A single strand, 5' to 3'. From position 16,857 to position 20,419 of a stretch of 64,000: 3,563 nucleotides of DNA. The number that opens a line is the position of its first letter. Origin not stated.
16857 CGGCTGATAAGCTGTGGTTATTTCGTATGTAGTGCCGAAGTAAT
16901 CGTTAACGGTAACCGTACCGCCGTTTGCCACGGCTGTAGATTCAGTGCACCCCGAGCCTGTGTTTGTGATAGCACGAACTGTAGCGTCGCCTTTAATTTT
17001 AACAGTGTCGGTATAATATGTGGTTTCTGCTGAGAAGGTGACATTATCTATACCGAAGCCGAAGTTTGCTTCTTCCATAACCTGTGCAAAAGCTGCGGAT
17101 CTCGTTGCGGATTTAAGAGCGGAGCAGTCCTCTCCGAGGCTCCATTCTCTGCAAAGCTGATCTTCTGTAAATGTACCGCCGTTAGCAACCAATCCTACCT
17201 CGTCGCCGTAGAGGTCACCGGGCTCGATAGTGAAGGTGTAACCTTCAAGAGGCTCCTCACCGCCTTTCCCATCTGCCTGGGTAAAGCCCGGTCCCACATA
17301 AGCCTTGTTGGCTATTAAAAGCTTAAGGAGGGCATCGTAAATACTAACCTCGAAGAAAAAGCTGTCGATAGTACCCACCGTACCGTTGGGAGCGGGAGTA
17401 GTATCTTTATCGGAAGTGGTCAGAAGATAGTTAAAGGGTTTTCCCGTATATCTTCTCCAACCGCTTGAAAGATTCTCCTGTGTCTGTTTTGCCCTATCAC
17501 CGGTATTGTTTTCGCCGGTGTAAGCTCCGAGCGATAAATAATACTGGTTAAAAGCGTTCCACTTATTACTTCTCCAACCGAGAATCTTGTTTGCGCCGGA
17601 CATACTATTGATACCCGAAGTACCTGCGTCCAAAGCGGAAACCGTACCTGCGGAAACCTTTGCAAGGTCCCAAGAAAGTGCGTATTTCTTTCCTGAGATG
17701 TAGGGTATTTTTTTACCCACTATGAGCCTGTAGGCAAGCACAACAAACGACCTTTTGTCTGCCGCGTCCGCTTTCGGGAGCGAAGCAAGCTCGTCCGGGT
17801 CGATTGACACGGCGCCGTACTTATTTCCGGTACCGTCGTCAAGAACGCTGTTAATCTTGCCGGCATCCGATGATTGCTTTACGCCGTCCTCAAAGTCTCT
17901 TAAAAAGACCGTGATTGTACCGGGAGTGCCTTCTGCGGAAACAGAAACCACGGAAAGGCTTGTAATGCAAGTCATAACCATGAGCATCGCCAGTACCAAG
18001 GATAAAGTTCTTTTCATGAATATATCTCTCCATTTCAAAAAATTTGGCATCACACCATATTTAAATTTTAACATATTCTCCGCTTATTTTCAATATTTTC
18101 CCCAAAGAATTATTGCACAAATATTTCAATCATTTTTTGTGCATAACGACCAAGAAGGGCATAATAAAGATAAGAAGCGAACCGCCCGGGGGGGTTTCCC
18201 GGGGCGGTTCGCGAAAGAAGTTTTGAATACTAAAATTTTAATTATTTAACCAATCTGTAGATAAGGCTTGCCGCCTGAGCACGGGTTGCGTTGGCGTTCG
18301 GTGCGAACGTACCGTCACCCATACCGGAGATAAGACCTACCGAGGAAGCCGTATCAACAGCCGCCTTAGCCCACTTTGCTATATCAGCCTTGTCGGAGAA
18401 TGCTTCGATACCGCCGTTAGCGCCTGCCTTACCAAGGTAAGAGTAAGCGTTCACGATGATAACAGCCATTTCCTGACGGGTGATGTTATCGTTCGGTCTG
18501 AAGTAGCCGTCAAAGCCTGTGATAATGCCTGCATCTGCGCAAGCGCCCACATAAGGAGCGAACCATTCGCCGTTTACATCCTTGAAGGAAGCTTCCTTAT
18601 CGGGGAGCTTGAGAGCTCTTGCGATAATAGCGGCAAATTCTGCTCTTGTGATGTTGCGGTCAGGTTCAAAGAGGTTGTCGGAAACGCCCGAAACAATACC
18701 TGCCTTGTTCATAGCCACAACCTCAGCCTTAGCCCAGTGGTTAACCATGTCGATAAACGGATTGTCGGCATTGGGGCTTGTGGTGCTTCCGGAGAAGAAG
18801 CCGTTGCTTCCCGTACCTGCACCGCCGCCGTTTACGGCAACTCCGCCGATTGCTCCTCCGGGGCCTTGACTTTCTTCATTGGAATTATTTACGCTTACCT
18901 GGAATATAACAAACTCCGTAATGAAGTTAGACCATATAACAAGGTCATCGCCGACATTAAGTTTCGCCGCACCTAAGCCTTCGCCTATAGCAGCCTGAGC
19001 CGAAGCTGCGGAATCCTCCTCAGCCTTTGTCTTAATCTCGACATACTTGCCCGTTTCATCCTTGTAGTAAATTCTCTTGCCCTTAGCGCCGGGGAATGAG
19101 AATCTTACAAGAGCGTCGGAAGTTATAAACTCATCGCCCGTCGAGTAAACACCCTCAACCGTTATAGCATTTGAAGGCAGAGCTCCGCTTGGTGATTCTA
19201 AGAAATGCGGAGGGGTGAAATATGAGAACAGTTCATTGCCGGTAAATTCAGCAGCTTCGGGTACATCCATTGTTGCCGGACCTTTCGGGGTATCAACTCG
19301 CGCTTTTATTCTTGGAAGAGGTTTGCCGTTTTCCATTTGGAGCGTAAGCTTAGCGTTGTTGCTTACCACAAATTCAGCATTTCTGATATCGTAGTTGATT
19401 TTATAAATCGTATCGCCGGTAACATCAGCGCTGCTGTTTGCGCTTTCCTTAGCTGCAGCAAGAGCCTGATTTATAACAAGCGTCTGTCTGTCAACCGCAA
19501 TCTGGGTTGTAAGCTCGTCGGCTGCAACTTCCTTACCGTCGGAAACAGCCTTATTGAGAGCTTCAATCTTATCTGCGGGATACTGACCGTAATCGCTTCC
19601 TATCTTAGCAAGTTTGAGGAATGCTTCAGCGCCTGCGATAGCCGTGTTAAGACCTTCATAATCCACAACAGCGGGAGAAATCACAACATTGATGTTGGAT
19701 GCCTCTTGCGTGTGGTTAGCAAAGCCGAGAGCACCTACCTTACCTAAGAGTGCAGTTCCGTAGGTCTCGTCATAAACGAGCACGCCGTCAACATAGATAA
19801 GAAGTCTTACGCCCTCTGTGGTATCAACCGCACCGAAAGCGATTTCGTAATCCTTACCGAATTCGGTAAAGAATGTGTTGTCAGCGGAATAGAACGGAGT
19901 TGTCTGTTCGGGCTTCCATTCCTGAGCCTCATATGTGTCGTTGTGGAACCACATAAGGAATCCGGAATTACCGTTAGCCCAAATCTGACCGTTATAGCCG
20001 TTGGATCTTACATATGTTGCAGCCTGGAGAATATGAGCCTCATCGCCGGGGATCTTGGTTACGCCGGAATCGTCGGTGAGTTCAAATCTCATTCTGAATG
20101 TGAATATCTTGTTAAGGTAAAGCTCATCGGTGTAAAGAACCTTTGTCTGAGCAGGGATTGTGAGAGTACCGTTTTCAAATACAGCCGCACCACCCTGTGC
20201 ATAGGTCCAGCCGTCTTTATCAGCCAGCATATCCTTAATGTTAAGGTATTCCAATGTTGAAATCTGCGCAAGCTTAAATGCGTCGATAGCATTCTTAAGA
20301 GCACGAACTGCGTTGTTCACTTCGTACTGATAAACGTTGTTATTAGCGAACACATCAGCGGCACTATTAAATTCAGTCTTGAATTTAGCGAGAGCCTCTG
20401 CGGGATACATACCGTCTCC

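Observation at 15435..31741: Locus of secreted/cell-surface proteins built from two unrecognised shared domains, including a 2909-aa SLH-anchored giant, with an embedded AraC regulator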

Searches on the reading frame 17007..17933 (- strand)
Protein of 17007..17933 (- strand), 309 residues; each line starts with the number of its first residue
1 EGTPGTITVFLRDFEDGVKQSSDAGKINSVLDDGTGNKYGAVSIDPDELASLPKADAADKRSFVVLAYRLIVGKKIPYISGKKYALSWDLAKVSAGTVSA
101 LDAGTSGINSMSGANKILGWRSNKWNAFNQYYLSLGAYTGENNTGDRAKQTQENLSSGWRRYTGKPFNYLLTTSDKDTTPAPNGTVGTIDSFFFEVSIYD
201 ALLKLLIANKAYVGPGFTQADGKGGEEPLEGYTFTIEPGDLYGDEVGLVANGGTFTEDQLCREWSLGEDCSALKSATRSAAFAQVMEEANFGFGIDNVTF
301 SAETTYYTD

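Call 33: search_protein_representatives(alignment_id=A1)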
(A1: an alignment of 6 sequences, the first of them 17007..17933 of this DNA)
Query: 6 sequences, 307 profile positions. Proteins with E-value up to 0.001 (for the whole library): 17; up to 1e-10: 14; up to 1e-30: 10. The best 17 are listed.
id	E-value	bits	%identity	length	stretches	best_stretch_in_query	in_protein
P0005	3.2e-128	443.6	-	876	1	1-307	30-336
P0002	5.3e-122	423.2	-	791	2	42-307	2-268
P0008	2.3e-88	312.7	-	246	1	1-220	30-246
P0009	1.5e-66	241.1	-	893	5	1-304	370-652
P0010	4.6e-63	229.6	-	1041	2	5-306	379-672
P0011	3.0e-45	171.1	-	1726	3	7-306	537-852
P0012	2.4e-37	145.1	-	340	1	3-289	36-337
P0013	1.8e-34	135.7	-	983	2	2-306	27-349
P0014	3.4e-32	128.2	-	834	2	1-228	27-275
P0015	7.3e-32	127.2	-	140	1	1-113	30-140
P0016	8.4e-24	100.7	-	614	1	1-306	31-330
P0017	3.6e-19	85.5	-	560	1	1-306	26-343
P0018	4.8e-19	85.1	-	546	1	2-303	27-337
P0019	5.2e-16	75.1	-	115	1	1-94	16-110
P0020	5.6e-09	52.0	-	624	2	156-306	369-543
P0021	5.3e-08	48.8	-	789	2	77-256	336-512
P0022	1.5e-04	37.4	-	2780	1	5-305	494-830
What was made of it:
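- Tried and rejected: The exhaustive profile search was needed (call 33).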

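Call 34: predict_structure(alignment_id=A1)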
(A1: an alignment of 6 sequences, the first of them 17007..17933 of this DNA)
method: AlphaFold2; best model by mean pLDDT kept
length: 309 residues; sequences in the alignment: 6
mean_pLDDT: 79.3   pTM: 0.75
mean pLDDT of the five models: 79.3, 77.7, 74.3, 71.0, 69.3
residues with pLDDT >= 90: 67; 70-90: 179; 50-70: 55; < 50: 8
segments of 3 or more residues with pLDDT < 50: 62-65, 222-225
pLDDT, mean of each block of 10 residues (from residue 1): 86 89 78 87 78 66 59 90 91 83 85 89 84 69 74 92 87 90 92 78 77 68 54 81 58 72 80 77 76 87 81
secondary structure, 60 per line:
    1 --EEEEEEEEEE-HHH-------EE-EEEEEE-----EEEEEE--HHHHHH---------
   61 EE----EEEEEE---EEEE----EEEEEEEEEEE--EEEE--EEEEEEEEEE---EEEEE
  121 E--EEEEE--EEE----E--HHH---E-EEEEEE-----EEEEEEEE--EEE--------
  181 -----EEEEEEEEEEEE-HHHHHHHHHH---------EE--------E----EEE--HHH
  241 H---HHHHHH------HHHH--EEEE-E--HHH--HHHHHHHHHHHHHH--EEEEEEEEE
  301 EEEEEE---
elements in order: E3-12 E27-32 E38-43 H46-51 E67-72 E76-79 E84-94 E97-100 E103-112 E116-121 E124-128 E131-133 E149-154 E160-167 E170-172 E186-197 H199-208 E233-235 H238-241 H245-250 H257-260 E263-266 H276-289 E292-306
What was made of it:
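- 17007..17933 (-): Domain A of p879 (residues 48-356). This copy was modelled. AF2 pLDDT 79, pTM 0.75 (call 34).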

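Call 62: find_related_loci(query=A1, collection=metagenome_contigs, flank=10000)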
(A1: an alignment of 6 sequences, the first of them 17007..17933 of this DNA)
Query A1 (309 aa) in metagenome_contigs; peptide patterns used: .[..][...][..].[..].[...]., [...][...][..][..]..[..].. (x = any residue, [..] = any of these).
598 stretches matched a pattern (row limit reached: there are more); 1 encode a relative of the query (tblastn E <= 1e-3); 1 distinct loci.
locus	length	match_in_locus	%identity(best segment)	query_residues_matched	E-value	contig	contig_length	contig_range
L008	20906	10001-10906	36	1-307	2e-42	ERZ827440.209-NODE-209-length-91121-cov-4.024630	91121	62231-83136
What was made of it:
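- Tried and rejected: The metagenome scan with domain A gave only one locus (call 62).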

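Call 82: find_encoding_contigs(protein=P0022, flank=10000, max_places=2)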
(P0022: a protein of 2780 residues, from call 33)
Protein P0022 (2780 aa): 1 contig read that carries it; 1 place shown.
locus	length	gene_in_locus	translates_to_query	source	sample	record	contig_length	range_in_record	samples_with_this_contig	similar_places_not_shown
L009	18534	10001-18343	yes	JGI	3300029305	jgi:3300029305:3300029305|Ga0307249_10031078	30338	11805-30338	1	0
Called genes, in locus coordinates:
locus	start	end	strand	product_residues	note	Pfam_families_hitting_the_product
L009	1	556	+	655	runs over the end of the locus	PF07944:Beta-AFase-like_GH127_cat, PF20736:Glyco_hydro127M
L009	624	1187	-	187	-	PF10688:Imp-YgjV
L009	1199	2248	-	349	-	PF01408:GFO_IDH_MocA, PF02894:GFO_IDH_MocA_C, PF22725:GFO_IDH_MocA_C3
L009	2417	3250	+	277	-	PF12833:HTH_18, PF00165:HTH_AraC (weak)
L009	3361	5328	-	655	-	PF14871:GHL6, PF08532:Glyco_hydro_42M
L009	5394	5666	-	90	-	PF13451:zf_Tbcl, PF23477:zf_Tbcl_2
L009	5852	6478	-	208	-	PF04542:Sigma70_r2, PF08281:Sigma70_r4_2, PF00196:GerE (weak)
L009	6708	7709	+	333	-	PF00356:LacI, PF00532:Peripla_BP_1, PF13407:Peripla_BP_4, PF13377:Peripla_BP_3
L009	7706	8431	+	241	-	PF01261:AP_endonuc_2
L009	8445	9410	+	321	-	PF01261:AP_endonuc_2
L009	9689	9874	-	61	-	-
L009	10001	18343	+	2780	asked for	PF02368:Big_2 (weak), PF26918:Ig_Eae (faint), PF13229:Beta_helix (weak), PF00395:SLH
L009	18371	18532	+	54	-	?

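Call 84: find_encoding_contigs(protein=P0021, flank=10000, max_places=2)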
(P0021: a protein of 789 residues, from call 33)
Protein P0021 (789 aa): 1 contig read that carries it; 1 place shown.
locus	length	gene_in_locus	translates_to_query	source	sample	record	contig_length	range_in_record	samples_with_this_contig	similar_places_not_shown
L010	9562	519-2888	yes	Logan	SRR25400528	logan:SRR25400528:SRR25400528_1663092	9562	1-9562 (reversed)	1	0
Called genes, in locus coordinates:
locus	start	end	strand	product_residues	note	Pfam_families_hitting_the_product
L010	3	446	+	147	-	?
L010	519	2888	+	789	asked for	-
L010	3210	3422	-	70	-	-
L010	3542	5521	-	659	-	PF00657:Lipase_GDSL (weak), PF13472:Lipase_GDSL_2, PF23197:IG_AIR9 (faint)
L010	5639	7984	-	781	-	PF13491:FtsK_4TM, PF17854:FtsK_alpha, PF01580:FtsK_SpoIIIE, PF09397:FtsK_gamma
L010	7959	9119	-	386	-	PF01546:Peptidase_M20, PF07687:M20_dimer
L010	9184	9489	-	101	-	PF07441:BofA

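Call 85: find_encoding_contigs(protein=P0013, flank=10000, max_places=2)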
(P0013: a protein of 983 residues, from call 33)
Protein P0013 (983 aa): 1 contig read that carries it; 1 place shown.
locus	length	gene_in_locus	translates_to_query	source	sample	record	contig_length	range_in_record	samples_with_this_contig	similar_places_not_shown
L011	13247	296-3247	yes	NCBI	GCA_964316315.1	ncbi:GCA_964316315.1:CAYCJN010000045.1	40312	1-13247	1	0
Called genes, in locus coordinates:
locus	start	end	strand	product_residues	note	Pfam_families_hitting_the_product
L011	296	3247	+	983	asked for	-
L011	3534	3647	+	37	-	-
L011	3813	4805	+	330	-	-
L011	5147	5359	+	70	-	-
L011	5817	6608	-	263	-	PF23750:RsgI_M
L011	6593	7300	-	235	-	PF04542:Sigma70_r2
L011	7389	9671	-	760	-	PF03781:FGE-sulfatase, PF07833:Cu_amine_oxidN1, PF13483:Lactamase_B_3, PF12706:Lactamase_B_2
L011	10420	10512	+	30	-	-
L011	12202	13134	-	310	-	PF00291:PALP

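Call 94: search_solved_structures(query=A1, max_evalue=10)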
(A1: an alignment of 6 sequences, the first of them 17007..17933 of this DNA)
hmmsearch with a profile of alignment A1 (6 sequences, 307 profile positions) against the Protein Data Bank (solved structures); distinct sequences matched with E-value up to 10: 0.
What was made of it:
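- On Carbohydrate-binding module (CBM4/CBM22-like): No PDB sequence hit with a profile at E<=10 (call 94).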

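Call 97: fold_search(model_id=the predicted structure, library=pdb)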
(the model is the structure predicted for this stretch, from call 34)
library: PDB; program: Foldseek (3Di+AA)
matches with E <= 10: 696; with E <= 0.001: 0
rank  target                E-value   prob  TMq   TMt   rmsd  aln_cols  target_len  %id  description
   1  3p6b_A                4.3e-03  0.69  0.20  0.30  16.5       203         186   12  The crystal structure of CelK CBM4 from Clostridium thermocellum (released 2011-08-24)
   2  8zqf                  1.1e-02  0.92  0.31  0.44  10.6       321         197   12  Crystal structure of a novel alginate-binding carbohydrate binding module (released 2024-06-12)
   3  5hca_A                1.3e-02  0.33  0.20  0.22  17.2       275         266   12  Globular Domain of the Entamoeba histolytica calreticulin in complex with glucose (released 2016-08-31)
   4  1of4_A                1.5e-02  0.84  0.25  0.40  10.5       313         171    7  Structural and thermodynamic dissection of specific mannan recognition by a carbohydrate-binding module, TmCBM27 (released 2003-04-17)
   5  3k4z_A                1.9e-02  0.41  0.19  0.21  15.9       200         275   14  Crystal Structure of the Cellulosomal CBM4 from Clostridium thermocellum Cellulase CbhA (released 2010-07-28)
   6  5hca_B                2.0e-02  0.44  0.23  0.26  14.9       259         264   12  Globular Domain of the Entamoeba histolytica calreticulin in complex with glucose (released 2016-08-31)
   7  9b45_1                2.2e-02  0.25  0.17  0.12  15.1       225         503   12  Pseudomonas phage Pa193 baseplate complex and tail fiber (released 2024-10-16)
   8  5hcb_A                2.5e-02  0.23  0.20  0.22  17.6       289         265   11  Globular Domain of the Entamoeba histolytica calreticulin in complex with glucose (released 2016-08-31)
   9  5lk5_A                2.6e-02  0.28  0.20  0.24  14.7       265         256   12  Crystal structure of the globular domain of human calreticulin mutant D71K (released 2016-08-31)
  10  1oh4_A                4.2e-02  0.57  0.24  0.37  10.5       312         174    7  Structural and thermodynamic dissection of specific mannan recognition by a carbohydrate-binding module (released 2004-03-16)
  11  4itc                  4.2e-02  0.23  0.18  0.29  11.9       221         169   13  Crystal Structure Analysis of the K1 Cleaved Adhesin domain of Lys-gingipain (Kgp) from Porphyromonas gingivalis W83 (released 2013-09-25)
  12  5lk5_E                4.7e-02  0.23  0.21  0.24  13.4       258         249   12  Crystal structure of the globular domain of human calreticulin mutant D71K (released 2016-08-31)
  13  5hca_C                5.0e-02  0.15  0.18  0.20  17.4       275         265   12  Globular Domain of the Entamoeba histolytica calreticulin in complex with glucose (released 2016-08-31)
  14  4h56_A                5.2e-02  0.11  0.15  0.16  23.1       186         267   11  Crystal structure of the Clostridium perfringens NetB toxin in the membrane inserted form (released 2012-12-26)
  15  2wo1_A                5.6e-02  0.30  0.23  0.34  11.9       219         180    7  Crystal Structure of the EphA4 Ligand Binding Domain (released 2009-10-27)
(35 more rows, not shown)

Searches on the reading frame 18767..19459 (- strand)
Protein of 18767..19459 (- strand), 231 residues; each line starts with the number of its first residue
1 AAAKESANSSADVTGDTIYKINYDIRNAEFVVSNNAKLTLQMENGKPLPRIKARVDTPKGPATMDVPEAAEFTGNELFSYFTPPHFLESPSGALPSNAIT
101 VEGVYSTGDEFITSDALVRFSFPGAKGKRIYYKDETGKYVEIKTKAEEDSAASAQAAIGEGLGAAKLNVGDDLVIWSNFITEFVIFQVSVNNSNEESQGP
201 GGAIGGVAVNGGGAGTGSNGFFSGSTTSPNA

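Call 56: search_protein_families(library=pfam, proteins=[window:18767-19459:-], max_evalue=5)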
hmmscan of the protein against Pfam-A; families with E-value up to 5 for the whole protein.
window:18767-19459:- (231 aa): 1 family
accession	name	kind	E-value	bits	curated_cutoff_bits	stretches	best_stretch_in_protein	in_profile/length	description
PF15232.11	DUF4585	-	0.12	12.8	27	1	126-151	27-53/73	Domain of unknown function (DUF4585)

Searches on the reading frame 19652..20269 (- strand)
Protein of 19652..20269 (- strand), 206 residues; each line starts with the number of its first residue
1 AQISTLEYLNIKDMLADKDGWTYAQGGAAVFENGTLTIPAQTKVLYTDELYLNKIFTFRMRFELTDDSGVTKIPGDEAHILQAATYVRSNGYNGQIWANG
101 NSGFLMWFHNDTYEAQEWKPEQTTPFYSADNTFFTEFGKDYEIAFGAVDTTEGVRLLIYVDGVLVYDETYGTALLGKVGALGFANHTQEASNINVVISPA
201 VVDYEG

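Call 56: search_protein_families(library=pfam, proteins=[window:19652-20269:-], max_evalue=5)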
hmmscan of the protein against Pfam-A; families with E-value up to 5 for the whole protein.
window:19652-20269:- (206 aa): 2 families
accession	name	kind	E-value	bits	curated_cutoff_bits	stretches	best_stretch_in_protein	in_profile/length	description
PF06439.18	3keto-disac_hyd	-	0.0021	18.6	26.8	1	18-108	11-97/187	3-keto-disaccharide hydrolase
PF12414.13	Fox-1_C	-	0.15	13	25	1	37-71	40-74/94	Calcitonin gene-related peptide regulator C terminal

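Call 92: search_solved_structures(query=A9, max_evalue=10)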
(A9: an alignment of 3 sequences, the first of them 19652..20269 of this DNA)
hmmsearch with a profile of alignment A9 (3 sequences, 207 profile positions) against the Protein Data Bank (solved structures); distinct sequences matched with E-value up to 10: 0.
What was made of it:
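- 19652..20269 (-): Possible ConA/LamG-like domain (residues 2235-2440), weakly supported. PF06439 E 0.0021, below cutoff (call 56); no PDB sequence hit (call 92)
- Checked: The ConA/LamG-like claim is only weakly supported: PF06439 at E 0.0021, below its cutoff (call 56), and no PDB sequence hit (call 92).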
